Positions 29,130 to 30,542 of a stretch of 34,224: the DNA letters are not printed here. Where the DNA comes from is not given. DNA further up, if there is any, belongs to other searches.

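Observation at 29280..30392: Orphan polysaccharide pyruvyl transferase marooned between IS elements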

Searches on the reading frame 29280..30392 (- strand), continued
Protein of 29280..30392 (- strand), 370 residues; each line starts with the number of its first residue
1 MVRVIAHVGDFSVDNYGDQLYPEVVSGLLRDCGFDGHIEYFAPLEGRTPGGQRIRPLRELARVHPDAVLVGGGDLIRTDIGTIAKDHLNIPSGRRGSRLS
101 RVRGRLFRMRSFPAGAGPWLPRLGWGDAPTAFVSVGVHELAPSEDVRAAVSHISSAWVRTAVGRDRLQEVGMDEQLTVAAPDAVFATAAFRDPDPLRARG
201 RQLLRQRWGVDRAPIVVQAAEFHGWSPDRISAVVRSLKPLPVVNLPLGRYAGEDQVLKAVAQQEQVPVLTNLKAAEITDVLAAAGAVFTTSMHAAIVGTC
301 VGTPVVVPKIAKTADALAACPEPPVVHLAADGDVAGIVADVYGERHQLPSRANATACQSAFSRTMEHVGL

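Call 38: fold_search(model_id=the predicted structure, library=pdb)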
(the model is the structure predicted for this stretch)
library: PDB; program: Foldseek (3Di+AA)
matches with E <= 10: 1437; with E <= 0.001: 257
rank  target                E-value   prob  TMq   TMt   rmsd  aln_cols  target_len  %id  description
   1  4zht_B                6.7e-11  1.00  0.54  0.52   6.8       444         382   10  Crystal structure of UDP-GlcNAc 2-epimerase (released 2016-06-01)
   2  4zht_C                1.3e-10  1.00  0.54  0.52   6.7       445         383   10  Crystal structure of UDP-GlcNAc 2-epimerase (released 2016-06-01)
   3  4zht_D                1.4e-10  1.00  0.54  0.52   6.8       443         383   10  Crystal structure of UDP-GlcNAc 2-epimerase (released 2016-06-01)
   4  4zht_A                1.8e-10  1.00  0.53  0.51   6.9       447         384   10  Crystal structure of UDP-GlcNAc 2-epimerase (released 2016-06-01)
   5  8sxw_A                9.6e-10  1.00  0.55  0.57   8.0       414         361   14  X-ray crystal structure of UDP- 2,3-diacetamido-2,3-dideoxy-glucuronic acid-2-epimerase from Thermus thermophilus stra (released 2023-09-13)
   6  8syd_B                1.2e-09  1.00  0.57  0.57   7.6       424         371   14  X-ray crystal structure of UDP-2,3-diacetamido-2,3-dideoxy-glucuronic acid-2-epimerase from Thermus thermophilus strai (released 2023-09-13)
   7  8sxw_B                1.3e-09  1.00  0.57  0.58   8.1       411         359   13  X-ray crystal structure of UDP- 2,3-diacetamido-2,3-dideoxy-glucuronic acid-2-epimerase from Thermus thermophilus stra (released 2023-09-13)
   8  7vz6_B                1.4e-09  1.00  0.57  0.59   6.8       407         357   13  The crystal structure of Non-hydrolyzing UDPGlcNAc 2-epimerase in complex with UDP-glucose (released 2022-11-16)
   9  8sxv_B                1.5e-09  1.00  0.55  0.56   7.9       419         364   14  X-ray crystal structure of UDP- 2,3-diacetamido-2,3-dideoxy-glucuronic acid-2-epimerase from Thermus thermophilus stra (released 2023-09-13)
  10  8sxw_D                1.6e-09  1.00  0.54  0.55   8.5       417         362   14  X-ray crystal structure of UDP- 2,3-diacetamido-2,3-dideoxy-glucuronic acid-2-epimerase from Thermus thermophilus stra (released 2023-09-13)
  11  8sxw_C                2.2e-09  1.00  0.56  0.57   8.1       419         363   14  X-ray crystal structure of UDP- 2,3-diacetamido-2,3-dideoxy-glucuronic acid-2-epimerase from Thermus thermophilus stra (released 2023-09-13)
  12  8sxv_A                2.2e-09  1.00  0.53  0.55   8.1       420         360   14  X-ray crystal structure of UDP- 2,3-diacetamido-2,3-dideoxy-glucuronic acid-2-epimerase from Thermus thermophilus stra (released 2023-09-13)
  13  7vz6_H                2.3e-09  1.00  0.58  0.58   6.8       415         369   13  The crystal structure of Non-hydrolyzing UDPGlcNAc 2-epimerase in complex with UDP-glucose (released 2022-11-16)
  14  1v4v_A                2.7e-09  1.00  0.50  0.50   8.3       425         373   13  Crystal Structure Of UDP-N-Acetylglucosamine 2-Epimerase From Thermus Thermophilus HB8 (released 2003-12-02)
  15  6vlc_D                3.6e-09  1.00  0.56  0.57   7.2       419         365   12  Crystal structure of UDP-GlcNAc 2-epimerase from Neisseria meningitidis bound to UDP-GlcNAc (released 2020-11-11)
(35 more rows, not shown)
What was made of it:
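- Foldseek top hits are 2-epimerases (call 38).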

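Call 48: find_encoding_contigs(protein=P0028, flank=10000, max_places=1)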
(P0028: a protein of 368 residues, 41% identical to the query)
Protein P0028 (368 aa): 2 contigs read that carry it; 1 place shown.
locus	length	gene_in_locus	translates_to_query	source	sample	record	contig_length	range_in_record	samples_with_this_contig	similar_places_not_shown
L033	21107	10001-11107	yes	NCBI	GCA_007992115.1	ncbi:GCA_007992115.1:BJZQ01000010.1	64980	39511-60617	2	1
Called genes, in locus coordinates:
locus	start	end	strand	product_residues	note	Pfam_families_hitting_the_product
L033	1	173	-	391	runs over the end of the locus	PF13641:Glyco_tranf_2_3, PF00535:Glycos_transf_2, PF04138:GtrA_DPMS_TM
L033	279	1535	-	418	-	-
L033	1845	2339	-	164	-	PF01047:MarR, PF12802:MarR_2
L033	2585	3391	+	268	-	-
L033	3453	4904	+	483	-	PF00483:NTP_transferase, PF01128:IspD, PF02348:CTP_transf_3 (weak), PF12804:NTP_transf_3, PF25084:LbH_EIF2B (weak), PF00132:Hexapep (weak), PF25087:GMPPB_C (faint)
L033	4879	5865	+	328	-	PF13793:Pribosyltran_N, PF00156:Pribosyltran, PF14681:UPRTase (weak), PF14572:Pribosyl_synth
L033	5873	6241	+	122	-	-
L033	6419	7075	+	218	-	PF01386:Ribosomal_L25p, PF14693:Ribosomal_TL5_C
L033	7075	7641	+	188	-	PF01195:Pept_tRNA_hydro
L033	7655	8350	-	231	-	PF01451:LMWPc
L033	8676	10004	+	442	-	-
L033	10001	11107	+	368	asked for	PF04230:PS_pyruv_trans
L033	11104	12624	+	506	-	PF13231:PMT_2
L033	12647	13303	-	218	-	PF01451:LMWPc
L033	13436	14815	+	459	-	PF02706:Wzz (weak), PF01656:CbiA (weak), PF10609:ParA (faint), PF13614:AAA_31 (weak)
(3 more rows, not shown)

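Call 49: find_encoding_contigs(protein=P0021, flank=10000, max_places=1)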
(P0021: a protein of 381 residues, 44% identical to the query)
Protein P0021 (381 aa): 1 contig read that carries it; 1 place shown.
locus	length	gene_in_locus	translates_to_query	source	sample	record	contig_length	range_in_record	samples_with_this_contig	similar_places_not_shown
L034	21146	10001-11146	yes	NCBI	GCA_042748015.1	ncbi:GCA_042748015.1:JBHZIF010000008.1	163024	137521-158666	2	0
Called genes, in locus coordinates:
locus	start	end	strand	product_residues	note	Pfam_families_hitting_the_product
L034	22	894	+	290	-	PF13560:HTH_31, PF01381:HTH_3 (weak), PF17765:MLTR_LBD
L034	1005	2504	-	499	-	PF06609:TRI12 (weak), PF07690:MFS_1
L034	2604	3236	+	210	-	PF00440:TetR_N, PF16859:TetR_C_11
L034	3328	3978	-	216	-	-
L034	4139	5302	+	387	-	PF01522:Polysacc_deac_1 (weak)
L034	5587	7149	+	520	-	PF02397:Bac_transf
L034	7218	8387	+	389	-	PF09314:DUF1972, PF13439:Glyco_transf_4, PF13579:Glyco_trans_4_4, PF00534:Glycos_transf_1 (weak), PF13692:Glyco_trans_1_4 (weak)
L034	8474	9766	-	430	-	-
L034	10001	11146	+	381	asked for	PF04230:PS_pyruv_trans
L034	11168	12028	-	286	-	PF05212:DUF707 (faint)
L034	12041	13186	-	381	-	PF00535:Glycos_transf_2, PF12804:NTP_transf_3 (weak), PF13641:Glyco_tranf_2_3, PF04138:GtrA_DPMS_TM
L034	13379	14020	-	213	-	PF01451:LMWPc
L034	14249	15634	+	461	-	PF02706:Wzz, PF10609:ParA, PF01656:CbiA, PF13614:AAA_31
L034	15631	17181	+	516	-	PF13231:PMT_2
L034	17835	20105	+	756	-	-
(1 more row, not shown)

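Call 50: find_encoding_contigs(protein=P0013, flank=10000, max_places=1)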
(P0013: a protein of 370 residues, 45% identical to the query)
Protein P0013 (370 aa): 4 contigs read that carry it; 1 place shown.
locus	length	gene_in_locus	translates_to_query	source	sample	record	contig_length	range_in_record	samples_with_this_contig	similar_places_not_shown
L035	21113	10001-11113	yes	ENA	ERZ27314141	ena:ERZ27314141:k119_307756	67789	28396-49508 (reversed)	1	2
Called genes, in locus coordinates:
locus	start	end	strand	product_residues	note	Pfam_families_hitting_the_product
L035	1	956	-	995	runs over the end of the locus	-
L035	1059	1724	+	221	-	PF00753:Lactamase_B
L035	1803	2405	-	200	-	PF00440:TetR_N, PF17932:TetR_C_24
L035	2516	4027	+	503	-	-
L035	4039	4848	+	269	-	PF00561:Abhydrolase_1, PF12146:Hydrolase_4, PF12697:Abhydrolase_6, PF08386:Abhydrolase_4 (weak)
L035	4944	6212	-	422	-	PF13727:CoA_binding_3, PF02397:Bac_transf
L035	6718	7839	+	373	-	PF20706:GT4-conflict (faint), PF00534:Glycos_transf_1, PF13692:Glyco_trans_1_4, PF13524:Glyco_trans_1_2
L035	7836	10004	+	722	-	PF01943:Polysacc_synt, PF13440:Polysacc_synt_3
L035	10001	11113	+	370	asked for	PF04230:PS_pyruv_trans (weak)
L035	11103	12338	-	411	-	PF00005:ABC_tran, PF14524:Wzt_C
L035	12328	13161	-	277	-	PF01061:ABC2_membrane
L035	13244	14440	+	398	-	PF00535:Glycos_transf_2, PF13641:Glyco_tranf_2_3, PF13632:Glyco_trans_2_3 (weak)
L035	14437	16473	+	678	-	PF00535:Glycos_transf_2, PF13641:Glyco_tranf_2_3, PF13632:Glyco_trans_2_3, PF01209:Ubie_methyltran, PF13489:Methyltransf_23, PF08241:Methyltransf_11, PF08242:Methyltransf_12, PF13649:Methyltransf_25, +1 more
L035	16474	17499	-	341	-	PF00535:Glycos_transf_2, PF10111:Glyco_tranf_2_2, PF13641:Glyco_tranf_2_3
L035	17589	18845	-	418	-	-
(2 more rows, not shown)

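Call 52: search_solved_structures(query=A1, max_evalue=10, show_alignments=5)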
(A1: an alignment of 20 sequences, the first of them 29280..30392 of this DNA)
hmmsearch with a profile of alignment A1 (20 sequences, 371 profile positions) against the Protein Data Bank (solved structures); distinct sequences matched with E-value up to 10: 2.
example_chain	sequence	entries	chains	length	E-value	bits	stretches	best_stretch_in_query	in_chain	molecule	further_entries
1l1s_A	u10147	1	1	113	0.88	11.6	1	128-184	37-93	hypothetical protein MTH1491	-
5ax7_A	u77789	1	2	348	2.2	10.3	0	279-307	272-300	Pyruvyl transferase 1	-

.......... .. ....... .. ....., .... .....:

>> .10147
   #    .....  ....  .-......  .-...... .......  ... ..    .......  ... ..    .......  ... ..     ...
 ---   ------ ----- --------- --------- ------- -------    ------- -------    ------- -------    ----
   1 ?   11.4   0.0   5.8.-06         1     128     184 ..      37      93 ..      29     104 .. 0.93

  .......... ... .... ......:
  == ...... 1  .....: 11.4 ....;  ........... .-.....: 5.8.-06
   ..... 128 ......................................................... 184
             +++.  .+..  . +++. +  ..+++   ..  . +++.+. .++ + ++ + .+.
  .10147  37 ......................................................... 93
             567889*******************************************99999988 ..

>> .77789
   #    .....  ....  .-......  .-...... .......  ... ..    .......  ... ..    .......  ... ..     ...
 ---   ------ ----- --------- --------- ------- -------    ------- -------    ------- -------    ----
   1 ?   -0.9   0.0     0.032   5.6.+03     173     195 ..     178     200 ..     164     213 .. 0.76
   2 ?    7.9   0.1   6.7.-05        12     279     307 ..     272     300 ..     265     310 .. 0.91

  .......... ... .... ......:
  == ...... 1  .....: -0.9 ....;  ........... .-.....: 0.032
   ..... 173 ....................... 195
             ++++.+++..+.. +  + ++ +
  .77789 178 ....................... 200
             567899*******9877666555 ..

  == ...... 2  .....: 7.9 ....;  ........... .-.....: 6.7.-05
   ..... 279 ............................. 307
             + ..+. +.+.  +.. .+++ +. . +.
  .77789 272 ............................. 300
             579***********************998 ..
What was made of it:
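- Closest known: Schizosaccharomyces pombe Pvg1p. Same: The PDxxF and xxH motifs align (call 52).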

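Call 57: search_protein_families(library=ncbifam, proteins=[L007:1700-2551:+, L007:3950-6115:+, L007:2706-3908:-], max_evalue=0.01)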
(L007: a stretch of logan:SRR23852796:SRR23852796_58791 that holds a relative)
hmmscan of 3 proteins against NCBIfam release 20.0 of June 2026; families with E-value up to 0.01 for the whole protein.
L007:1700-2551:+ (283 aa): 0 families

L007:3950-6115:+ (721 aa): 21 families
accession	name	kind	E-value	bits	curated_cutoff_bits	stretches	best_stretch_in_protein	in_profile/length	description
TIGR03965.1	mycofact_glyco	equivalog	4.4e-33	114.9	280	1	415-654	73-321/467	mycofactocin biosynthesis glycosyltransferase MftF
TIGR03087.1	stp1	hypoth_equivalog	1.3e-25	90.4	316.65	1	111-384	105-381/397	TIGR03087 family PEP-CTERM/XrtA system glycosyltransferase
NF041875.1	EPS_EpsD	equivalog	1.1e-19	71.1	370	2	418-520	1-102/325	exopolysaccharide biosynthesis glycosyltransferase EpsD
NF007482.0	PRK10073.1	equivalog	4.5e-19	68.6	423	1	416-525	6-114/334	glycosyltransferase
TIGR04283.1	glyco_like_mftF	equivalog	4.4e-18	65.7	182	1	418-638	1-210/221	TIGR04283 family arsenosugar biosynthesis glycosyltransferase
TIGR03937.1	PgaC_IcaA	equivalog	1.9e-13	50.2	422.3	1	415-541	44-169/407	poly-beta-1,6-N-acetyl-D-glucosamine synthase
NF038299.1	EPS_HpsN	equivalog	3.8e-13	49.1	425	2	416-530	1-114/317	hormogonium polysaccharide biosynthesis glycosyltransferase HpsN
NF038302.1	EPS_HpsE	equivalog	1.5e-11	43.9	300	1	418-520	3-109/307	hormogonium polysaccharide biosynthesis glycosyltransferase HpsE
TIGR03111.1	glyc2_xrt_Gpos1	hypoth_equivalog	2.5e-10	39.7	363.95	1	412-532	45-166/439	TIGR03111 family XrtG-associated glycosyltransferase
NF047683.1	TeichurnBiosyTuaG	equivalog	5e-10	39.4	400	1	415-514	5-103/252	teichuronic acid biosynthesis protein TuaG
NF010496.0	PRK13915.1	equivalog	7.1e-08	31.9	262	1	417-521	32-141/307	glucosyl-3-phosphoglycerate synthase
TIGR03469.1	HpnB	hypoth_equivalog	2.3e-07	30.2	379.25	1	407-527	36-165/386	hopene-associated glycosyltransferase HpnB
NF050819.1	PolSacchBiosHfsG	equivalog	7.3e-07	28.6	500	1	415-507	11-101/302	polysaccharide biosynthesis protein HfsG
TIGR01556.1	rhamnosyltran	subfamily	1.7e-06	27.4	200.55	1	445-525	20-101/281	rhamnosyltransferase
TIGR04009.1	wcaE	equivalog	1.1e-05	24.8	369.2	1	433-512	21-97/248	colanic acid biosynthesis glycosyltransferase WcaE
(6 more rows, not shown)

L007:2706-3908:- (400 aa): 14 families
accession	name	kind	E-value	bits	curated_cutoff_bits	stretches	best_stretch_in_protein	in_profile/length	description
NF041876.1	EPS_EpsE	equivalog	1.7e-14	53.9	400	1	191-370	188-376/389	exopolysaccharide biosynthesis GT4 family glycosyltransferase EpsE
TIGR03088.1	stp2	hypoth_equivalog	1.7e-12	47.1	409.05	1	279-379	263-362/374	TIGR03088 family PEP-CTERM/XrtA system glycosyltransferase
TIGR03449.1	mycothiol_MshA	equivalog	2.8e-12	46.3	462.5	1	163-391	162-404/406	D-inositol-3-phosphate glycosyltransferase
NF053787.1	GlcN_PG_synth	equivalog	3.6e-10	39.2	480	1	191-383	166-352/361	N-acetylglucosaminyl phosphatidylglycerol synthase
TIGR03999.1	thiol_BshA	equivalog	3.8e-10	39.3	273.7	1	274-370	251-353/375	N-acetyl-alpha-D-glucosaminyl L-malate synthase BshA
TIGR02468.1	sucrsPsyn_pln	equivalog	4e-09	34.8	1143.95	1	280-381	559-662/1051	sucrose-phosphate synthase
TIGR02149.1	glgA_Coryne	subfamily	1.9e-08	33.9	302.4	1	279-384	274-384/391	glycogen synthase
NF038229.1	Glyco4_Geo_Pelo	equivalog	1.2e-07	31.1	400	1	269-369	218-315/338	GPMC system family 4 glycosyltransferase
NF041139.1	TreT_Thcocales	equivalog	5.3e-07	28.8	775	1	272-339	297-364/412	trehalose synthase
TIGR02472.1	sucr_P_syn_N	equivalog_domain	4.6e-06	25.7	576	1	290-339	342-391/439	sucrose-phosphate synthase, putative, glycosyltransferase domain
TIGR02470.1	sucr_synth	equivalog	0.00011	20.5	810.4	1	291-351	646-704/784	sucrose synthase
TIGR04063.1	stp3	hypoth_equivalog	0.00013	21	442.05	1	306-379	312-384/397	TIGR04063 family PEP-CTERM/XrtA system glycosyltransferase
NF049988.1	MGlcDAGSynMgs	equivalog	0.00017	21.1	400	1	273-360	274-357/398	alpha-monoglucosyldiacylglycerol synthase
TIGR04005.1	wcaL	equivalog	0.00019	20.4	537.6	1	185-372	193-388/406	colanic acid biosynthesis glycosyltransferase WcaL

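Call 60: find_related_loci(query=A1, collection=metagenome_contigs, flank=10000)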
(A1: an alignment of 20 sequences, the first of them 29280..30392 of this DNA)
Query A1 (370 aa) in metagenome_contigs; peptide patterns used: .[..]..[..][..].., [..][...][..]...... (x = any residue, [..] = any of these).
145 stretches matched a pattern; 8 encode a relative of the query (tblastn E <= 1e-3); 8 distinct loci.
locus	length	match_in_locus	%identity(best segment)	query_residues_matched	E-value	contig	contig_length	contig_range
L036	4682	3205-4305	49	5-370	4e-98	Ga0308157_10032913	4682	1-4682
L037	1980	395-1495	48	5-370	5e-103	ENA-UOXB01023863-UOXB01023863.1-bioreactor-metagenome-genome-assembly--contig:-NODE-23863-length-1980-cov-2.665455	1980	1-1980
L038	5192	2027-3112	45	5-368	8e-92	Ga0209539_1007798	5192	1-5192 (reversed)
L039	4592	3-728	46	129-370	3e-56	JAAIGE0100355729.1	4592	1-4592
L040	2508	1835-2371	45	5-183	1e-44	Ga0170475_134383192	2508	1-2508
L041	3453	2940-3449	48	5-173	1e-42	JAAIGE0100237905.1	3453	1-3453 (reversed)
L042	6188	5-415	50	234-370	6e-30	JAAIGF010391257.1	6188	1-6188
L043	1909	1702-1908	51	5-73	3e-17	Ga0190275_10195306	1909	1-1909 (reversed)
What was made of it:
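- Tried and rejected: Metagenome scan with the clade alignment: only 8 short loci (call 60).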

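Call 62: find_encoding_contigs(protein=P0025, flank=10000, max_places=1)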
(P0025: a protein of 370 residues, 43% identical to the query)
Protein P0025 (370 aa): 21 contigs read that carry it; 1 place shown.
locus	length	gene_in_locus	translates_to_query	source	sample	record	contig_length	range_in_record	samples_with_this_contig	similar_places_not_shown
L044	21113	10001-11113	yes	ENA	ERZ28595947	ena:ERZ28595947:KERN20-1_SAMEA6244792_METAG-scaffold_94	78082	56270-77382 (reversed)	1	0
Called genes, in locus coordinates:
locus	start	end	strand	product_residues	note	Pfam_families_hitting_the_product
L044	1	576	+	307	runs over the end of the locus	PF14338:Mrr_N, PF04471:Mrr_cat, PF22722:NA-iREase1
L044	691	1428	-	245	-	PF01936:NYN (faint)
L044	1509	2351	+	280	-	-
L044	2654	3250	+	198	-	PF13489:Methyltransf_23, PF13847:Methyltransf_31, PF13649:Methyltransf_25, PF08241:Methyltransf_11, PF08242:Methyltransf_12 (weak)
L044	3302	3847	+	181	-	PF01476:LysM (weak)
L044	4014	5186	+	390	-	PF08240:ADH_N, PF16912:Glu_dehyd_C (weak), PF13602:ADH_zinc_N_2 (faint), PF00107:ADH_zinc_N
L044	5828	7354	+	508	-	PF02397:Bac_transf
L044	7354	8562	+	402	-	PF13439:Glyco_transf_4, PF13579:Glyco_trans_4_4, PF09314:DUF1972, PF00534:Glycos_transf_1, PF13692:Glyco_trans_1_4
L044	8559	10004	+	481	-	-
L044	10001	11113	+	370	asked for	PF04230:PS_pyruv_trans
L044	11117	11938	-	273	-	PF05212:DUF707 (faint)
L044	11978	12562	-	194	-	PF01451:LMWPc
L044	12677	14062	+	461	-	PF02706:Wzz, PF13807:GNVR (faint), PF10609:ParA, PF01656:CbiA, PF13614:AAA_31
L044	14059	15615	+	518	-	PF13231:PMT_2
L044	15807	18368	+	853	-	PF22842:Pel9A-like_beta_helix, PF05048:NosD, PF13229:Beta_helix, PF05048:NosD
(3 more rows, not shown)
